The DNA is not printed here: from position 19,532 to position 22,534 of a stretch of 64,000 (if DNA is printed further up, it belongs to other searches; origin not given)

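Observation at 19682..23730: Archaeal three-gene glycyl-radical enzyme system built like HPAD, with a GCLQ (not GCxE) catalytic loop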

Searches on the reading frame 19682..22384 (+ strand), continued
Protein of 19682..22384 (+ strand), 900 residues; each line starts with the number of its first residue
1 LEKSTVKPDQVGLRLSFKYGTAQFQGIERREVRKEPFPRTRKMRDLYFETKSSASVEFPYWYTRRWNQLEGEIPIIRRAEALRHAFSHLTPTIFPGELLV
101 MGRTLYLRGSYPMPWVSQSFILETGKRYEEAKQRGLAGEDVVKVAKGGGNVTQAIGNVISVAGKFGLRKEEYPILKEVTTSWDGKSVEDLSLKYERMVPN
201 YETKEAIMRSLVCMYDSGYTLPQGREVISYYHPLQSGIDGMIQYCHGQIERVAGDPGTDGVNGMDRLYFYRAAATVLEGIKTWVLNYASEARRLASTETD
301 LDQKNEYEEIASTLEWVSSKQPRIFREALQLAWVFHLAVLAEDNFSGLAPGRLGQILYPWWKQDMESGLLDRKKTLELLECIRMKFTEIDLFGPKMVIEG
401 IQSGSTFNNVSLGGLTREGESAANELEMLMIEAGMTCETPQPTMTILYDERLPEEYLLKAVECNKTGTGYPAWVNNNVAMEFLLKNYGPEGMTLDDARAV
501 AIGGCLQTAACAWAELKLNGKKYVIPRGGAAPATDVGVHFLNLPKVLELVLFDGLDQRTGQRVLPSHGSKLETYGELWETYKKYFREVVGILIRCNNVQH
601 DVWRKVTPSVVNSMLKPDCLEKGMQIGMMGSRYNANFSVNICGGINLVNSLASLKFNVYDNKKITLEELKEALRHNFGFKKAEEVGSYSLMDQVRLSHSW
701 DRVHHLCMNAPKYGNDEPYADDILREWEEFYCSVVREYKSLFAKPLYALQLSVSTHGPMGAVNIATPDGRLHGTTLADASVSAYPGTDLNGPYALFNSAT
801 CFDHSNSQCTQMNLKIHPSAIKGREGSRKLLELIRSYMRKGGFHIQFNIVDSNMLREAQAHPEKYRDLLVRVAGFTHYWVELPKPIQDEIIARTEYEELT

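Call 41: search_protein_families(library=ncbifam, proteins=[L094:8605-9885:+, L096:1061-2326:+, L007:6857-8437:-, L094:6681-7175:-, L094:941-2200:+, L095:9461-10489:+, L094:7238-8608:+], max_evalue=0.00001)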
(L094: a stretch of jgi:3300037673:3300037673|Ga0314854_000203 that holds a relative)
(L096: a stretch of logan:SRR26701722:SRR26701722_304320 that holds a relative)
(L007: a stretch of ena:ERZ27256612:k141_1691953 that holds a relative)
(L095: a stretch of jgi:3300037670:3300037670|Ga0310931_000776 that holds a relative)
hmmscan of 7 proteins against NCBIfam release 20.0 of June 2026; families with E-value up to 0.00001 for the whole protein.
L094:8605-9885:+ (426 aa): 7 families
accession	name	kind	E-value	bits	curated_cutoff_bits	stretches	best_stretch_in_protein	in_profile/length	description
TIGR00148.1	TIGR00148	subfamily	1.1e-88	297.9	244.85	1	8-411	2-437/438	UbiD family decarboxylase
NF041204.1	VdcC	exception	7.5e-73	245.5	650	1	6-418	3-446/467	non-oxidative hydroxyarylic acid decarboxylases subunit C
TIGR03701.1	mena_SCO4490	equivalog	2.1e-57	194.8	495.9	1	9-399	1-427/433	menaquinone biosynthesis decarboxylase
NF008175.0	PRK10922.1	equivalog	8.6e-45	153.2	788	2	176-410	215-456/497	4-hydroxy-3-polyprenylbenzoate decarboxylase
TIGR02724.1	phenyl_P_beta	equivalog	9.3e-40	136.4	468.95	1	6-413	2-443/472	phenylphosphate carboxylase subunit beta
NF041219.1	BagN_FevL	exception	1.3e-24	86.6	1000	1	107-283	140-326/502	bagremycin/ferroverdin biosynthesis UbiD family decarboxylase BagN/FevL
TIGR02723.1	phenyl_P_alpha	equivalog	3.4e-17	62.2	564.6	1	93-387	102-415/485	phenylphosphate carboxylase subunit alpha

L096:1061-2326:+ (421 aa): 7 families
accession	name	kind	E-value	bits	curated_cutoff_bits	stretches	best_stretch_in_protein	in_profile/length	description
TIGR00148.1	TIGR00148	subfamily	4.2e-79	266.3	244.85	1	7-407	1-437/438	UbiD family decarboxylase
NF041204.1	VdcC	exception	2.1e-60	204.5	650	1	5-415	2-447/467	non-oxidative hydroxyarylic acid decarboxylases subunit C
TIGR03701.1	mena_SCO4490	equivalog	3.2e-50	171.2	495.9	2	90-395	108-427/433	menaquinone biosynthesis decarboxylase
NF008175.0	PRK10922.1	equivalog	7e-38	130.4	788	2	169-408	212-460/497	4-hydroxy-3-polyprenylbenzoate decarboxylase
TIGR02724.1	phenyl_P_beta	equivalog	3.8e-24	84.9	468.95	1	6-414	2-448/472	phenylphosphate carboxylase subunit beta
NF041219.1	BagN_FevL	exception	1.1e-19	70.3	1000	1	5-324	18-373/502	bagremycin/ferroverdin biosynthesis UbiD family decarboxylase BagN/FevL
TIGR02723.1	phenyl_P_alpha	equivalog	5.1e-15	55.1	564.6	1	177-376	205-408/485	phenylphosphate carboxylase subunit alpha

L007:6857-8437:- (526 aa): 7 families
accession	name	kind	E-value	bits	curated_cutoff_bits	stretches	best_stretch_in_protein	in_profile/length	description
NF041204.1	VdcC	exception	3.6e-52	177.4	650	1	37-415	40-432/467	non-oxidative hydroxyarylic acid decarboxylases subunit C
TIGR00148.1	TIGR00148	subfamily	2.9e-51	174.5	244.85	1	3-414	1-431/438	UbiD family decarboxylase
TIGR03701.1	mena_SCO4490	equivalog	1.7e-30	106.1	495.9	1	90-284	106-304/433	menaquinone biosynthesis decarboxylase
NF008175.0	PRK10922.1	equivalog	4.4e-23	81.6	788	1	100-317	129-353/497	4-hydroxy-3-polyprenylbenzoate decarboxylase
TIGR02724.1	phenyl_P_beta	equivalog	5e-22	77.9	468.95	1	38-284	38-298/472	phenylphosphate carboxylase subunit beta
NF041219.1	BagN_FevL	exception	2.8e-19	69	1000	1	96-282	128-320/502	bagremycin/ferroverdin biosynthesis UbiD family decarboxylase BagN/FevL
TIGR02723.1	phenyl_P_alpha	equivalog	6.4e-18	64.6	564.6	1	45-310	52-330/485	phenylphosphate carboxylase subunit alpha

L094:6681-7175:- (164 aa): 2 families
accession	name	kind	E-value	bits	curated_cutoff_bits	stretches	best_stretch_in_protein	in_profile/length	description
TIGR00039.1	6PTHBS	subfamily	8e-09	35.9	125.5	1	15-124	8-119/124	6-pyruvoyl tetrahydropterin synthase/6-carboxytetrahydropterin synthase family protein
TIGR03367.1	queuosine_QueD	equivalog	8.3e-09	35.7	89.25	1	15-130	6-91/92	6-carboxytetrahydropterin synthase QueD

L094:941-2200:+ (419 aa): 0 families

L095:9461-10489:+ (342 aa): 1 family
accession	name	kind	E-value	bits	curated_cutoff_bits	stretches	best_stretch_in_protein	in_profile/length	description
NF047927.1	ABC_BMP_B6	equivalog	7.6e-27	94.3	400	1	42-338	4-303/314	putative B6 ABC transporter substrate-binding protein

L094:7238-8608:+ (456 aa): 34 families (the best 25 are shown)
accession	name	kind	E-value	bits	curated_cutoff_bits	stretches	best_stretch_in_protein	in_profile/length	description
NF005557.0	PRK07228.1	equivalog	8.3e-98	328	522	1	10-450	9-442/445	5'-deoxyadenosine deaminase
NF004701.0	PRK06038.1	equivalog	3.9e-95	319.1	609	1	6-450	8-431/432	N-ethylammeline chlorohydrolase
NF006549.0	PRK09045.1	equivalog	9.2e-95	317.9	540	1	7-440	13-434/444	TRZ/ATZ family hydrolase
NF006055.0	PRK08203.1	equivalog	2.6e-86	290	532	1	2-449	5-454/455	8-oxoguanine deaminase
NF006252.0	PRK08393.1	equivalog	4.6e-79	266.4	617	1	1-443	1-421/424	N-ethylammeline chlorohydrolase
NF004995.0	PRK06380.1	subfamily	5.9e-70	236.4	567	1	1-423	1-401/418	metal-dependent hydrolase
NF006056.0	PRK08204.1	subfamily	1.7e-67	228.2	391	1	10-449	11-444/449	hypothetical protein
NF009059.0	PRK12393.1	equivalog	5.3e-63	213.3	543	1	2-449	6-459/460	amidohydrolase family protein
NF012037.0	PRK15493.1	equivalog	6e-63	213.1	779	1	11-440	10-428/435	bifunctional S-methyl-5'-thioadenosine deaminase/S-adenosylhomocysteine deaminase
NF005211.0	PRK06687.1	equivalog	1.4e-62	211.8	703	1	6-424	5-412/419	TRZ/ATZ family protein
TIGR02967.1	guan_deamin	equivalog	1.7e-53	182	375.4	1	20-390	3-366/401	guanine deaminase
NF005540.0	PRK07203.1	equivalog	2.9e-51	174.5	444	1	4-448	2-441/444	putative aminohydrolase SsnA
NF006681.0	PRK09229.1-2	equivalog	1.3e-46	159.3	362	1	18-429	16-433/451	formimidoylglutamate deiminase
NF006679.0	PRK09228.1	subfamily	1.1e-44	152.9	351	1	16-388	24-389/433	guanine deaminase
TIGR03314.1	Se_ssnA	subfamily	1.2e-44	152.9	455.5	1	10-448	7-440/441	putative selenium metabolism protein SsnA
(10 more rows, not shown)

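Call 44: list_cluster_members(proteins=[P0001, P0002, P0003, P0005, P0012, P0004])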
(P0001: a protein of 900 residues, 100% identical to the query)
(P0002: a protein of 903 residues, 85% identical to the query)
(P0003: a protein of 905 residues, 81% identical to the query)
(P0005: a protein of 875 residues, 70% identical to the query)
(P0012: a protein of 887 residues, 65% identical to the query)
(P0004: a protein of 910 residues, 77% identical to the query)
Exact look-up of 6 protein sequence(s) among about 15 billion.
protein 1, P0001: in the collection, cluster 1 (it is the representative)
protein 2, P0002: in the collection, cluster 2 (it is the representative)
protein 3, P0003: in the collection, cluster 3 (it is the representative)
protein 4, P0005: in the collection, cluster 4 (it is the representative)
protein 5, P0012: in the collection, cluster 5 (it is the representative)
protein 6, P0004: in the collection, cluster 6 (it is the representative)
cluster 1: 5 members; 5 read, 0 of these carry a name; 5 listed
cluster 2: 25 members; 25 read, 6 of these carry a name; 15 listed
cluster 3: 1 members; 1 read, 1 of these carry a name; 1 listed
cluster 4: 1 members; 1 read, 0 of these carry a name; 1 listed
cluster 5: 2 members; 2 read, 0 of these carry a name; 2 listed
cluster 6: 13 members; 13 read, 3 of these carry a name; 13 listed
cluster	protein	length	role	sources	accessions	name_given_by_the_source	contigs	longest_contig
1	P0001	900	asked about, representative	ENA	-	-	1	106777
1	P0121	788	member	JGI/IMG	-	-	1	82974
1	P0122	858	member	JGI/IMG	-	-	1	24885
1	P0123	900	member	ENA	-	-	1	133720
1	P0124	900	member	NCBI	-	-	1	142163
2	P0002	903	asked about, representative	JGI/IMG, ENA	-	-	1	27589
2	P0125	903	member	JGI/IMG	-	4-hydroxyphenylacetate decarboxylase large subunit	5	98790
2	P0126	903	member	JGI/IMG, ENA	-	4-hydroxyphenylacetate decarboxylase large subunit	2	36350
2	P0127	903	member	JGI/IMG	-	4-hydroxyphenylacetate decarboxylase large subunit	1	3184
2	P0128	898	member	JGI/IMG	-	4-hydroxyphenylacetate decarboxylase large subunit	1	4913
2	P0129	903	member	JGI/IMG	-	4-hydroxyphenylacetate decarboxylase large subunit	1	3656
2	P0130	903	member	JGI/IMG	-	4-hydroxyphenylacetate decarboxylase large subunit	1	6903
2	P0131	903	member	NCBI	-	-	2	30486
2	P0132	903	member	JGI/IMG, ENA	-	-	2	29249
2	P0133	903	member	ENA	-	-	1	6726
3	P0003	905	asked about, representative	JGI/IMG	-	4-hydroxyphenylacetate decarboxylase large subunit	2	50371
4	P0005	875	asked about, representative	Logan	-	-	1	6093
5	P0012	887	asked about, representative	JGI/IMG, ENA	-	-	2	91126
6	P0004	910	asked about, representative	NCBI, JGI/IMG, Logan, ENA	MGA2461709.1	MAG: 4-hydroxyphenylacetate decarboxylase large subunit [Candidatus Bathyarchaeia ... | 4-hydroxyphenylacetate decarboxylase large subunit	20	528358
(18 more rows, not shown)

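Call 47: find_related_loci(query=A1, collection=metagenome_contigs, flank=10000)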
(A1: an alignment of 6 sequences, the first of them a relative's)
Query A1 (900 aa) in metagenome_contigs; peptide patterns used: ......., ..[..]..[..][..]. (x = any residue, [..] = any of these).
455 stretches matched a pattern; 403 encode a relative of the query (tblastn E <= 1e-3); the best 80 are kept; 80 distinct loci.
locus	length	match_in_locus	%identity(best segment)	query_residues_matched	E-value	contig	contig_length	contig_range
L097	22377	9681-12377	85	1-899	0e+0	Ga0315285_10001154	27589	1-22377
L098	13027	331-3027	85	1-899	0e+0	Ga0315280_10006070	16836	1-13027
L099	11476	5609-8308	85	1-900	0e+0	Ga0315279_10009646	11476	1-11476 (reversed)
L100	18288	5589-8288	85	1-900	0e+0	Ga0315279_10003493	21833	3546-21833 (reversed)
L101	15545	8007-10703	85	1-899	0e+0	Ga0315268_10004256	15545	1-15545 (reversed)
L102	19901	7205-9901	85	1-899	0e+0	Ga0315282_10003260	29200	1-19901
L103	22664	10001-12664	76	12-899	0e+0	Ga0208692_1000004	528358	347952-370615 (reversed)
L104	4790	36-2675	66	17-899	0e+0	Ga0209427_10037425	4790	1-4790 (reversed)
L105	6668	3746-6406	65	13-898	0e+0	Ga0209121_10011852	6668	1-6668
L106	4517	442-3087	64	15-899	0e+0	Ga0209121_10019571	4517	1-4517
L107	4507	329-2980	65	13-899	0e+0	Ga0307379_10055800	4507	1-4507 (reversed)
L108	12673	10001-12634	65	17-900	0e+0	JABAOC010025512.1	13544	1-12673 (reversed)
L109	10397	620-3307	63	1-899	0e+0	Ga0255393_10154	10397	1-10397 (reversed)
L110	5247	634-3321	64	1-899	0e+0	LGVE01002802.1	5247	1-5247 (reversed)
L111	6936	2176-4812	65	19-899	0e+0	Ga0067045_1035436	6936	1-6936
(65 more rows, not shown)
